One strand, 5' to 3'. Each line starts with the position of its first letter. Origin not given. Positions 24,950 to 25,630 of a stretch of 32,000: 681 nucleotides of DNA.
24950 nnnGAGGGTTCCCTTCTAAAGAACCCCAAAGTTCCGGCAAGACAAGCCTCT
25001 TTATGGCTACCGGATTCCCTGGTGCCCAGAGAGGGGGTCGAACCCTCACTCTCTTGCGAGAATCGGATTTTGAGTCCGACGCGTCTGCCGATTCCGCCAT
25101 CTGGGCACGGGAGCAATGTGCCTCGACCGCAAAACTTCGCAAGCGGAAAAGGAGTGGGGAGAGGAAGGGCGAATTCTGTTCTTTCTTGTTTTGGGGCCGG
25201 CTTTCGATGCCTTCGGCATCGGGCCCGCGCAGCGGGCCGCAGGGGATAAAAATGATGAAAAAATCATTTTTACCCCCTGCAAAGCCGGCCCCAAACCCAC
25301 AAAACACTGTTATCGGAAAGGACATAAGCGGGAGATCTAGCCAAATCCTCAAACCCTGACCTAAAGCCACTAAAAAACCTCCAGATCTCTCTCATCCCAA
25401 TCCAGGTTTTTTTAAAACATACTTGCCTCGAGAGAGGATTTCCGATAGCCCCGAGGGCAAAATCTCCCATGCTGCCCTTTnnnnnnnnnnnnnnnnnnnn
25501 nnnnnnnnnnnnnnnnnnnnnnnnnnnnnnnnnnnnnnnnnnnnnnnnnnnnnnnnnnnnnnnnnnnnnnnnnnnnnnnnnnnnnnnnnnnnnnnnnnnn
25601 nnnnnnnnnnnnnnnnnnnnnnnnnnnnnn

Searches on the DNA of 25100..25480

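Call 9: search_rna_families(source=window, start=25100, end=25480, threshold=evalue, max_evalue=10)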
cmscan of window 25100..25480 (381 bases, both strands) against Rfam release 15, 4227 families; matches with E-value up to 10: 4.
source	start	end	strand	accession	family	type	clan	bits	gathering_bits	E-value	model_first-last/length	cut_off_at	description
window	25198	25296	+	RF02404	P33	Gene; sRNA;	-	19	45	0.12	1-160/160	no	Pseudomonas sRNA P33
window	25242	25277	+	RF00581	SNORD12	Gene; snRNA; snoRNA; CD-box;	CL00044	16.6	43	1.5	1-90/90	no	Small nucleolar SNORD12/SNORD106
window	25239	25283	-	RF02650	CncR1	Gene; sRNA;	-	11.4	76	3.4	131-210/213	no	Cag non-coding RNA1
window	25100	25392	-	RF02041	HOTTIP_2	Gene; lncRNA;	-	4.3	80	7.3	1-278/374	3'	HOXA transcript at the distal tip, conserved region 2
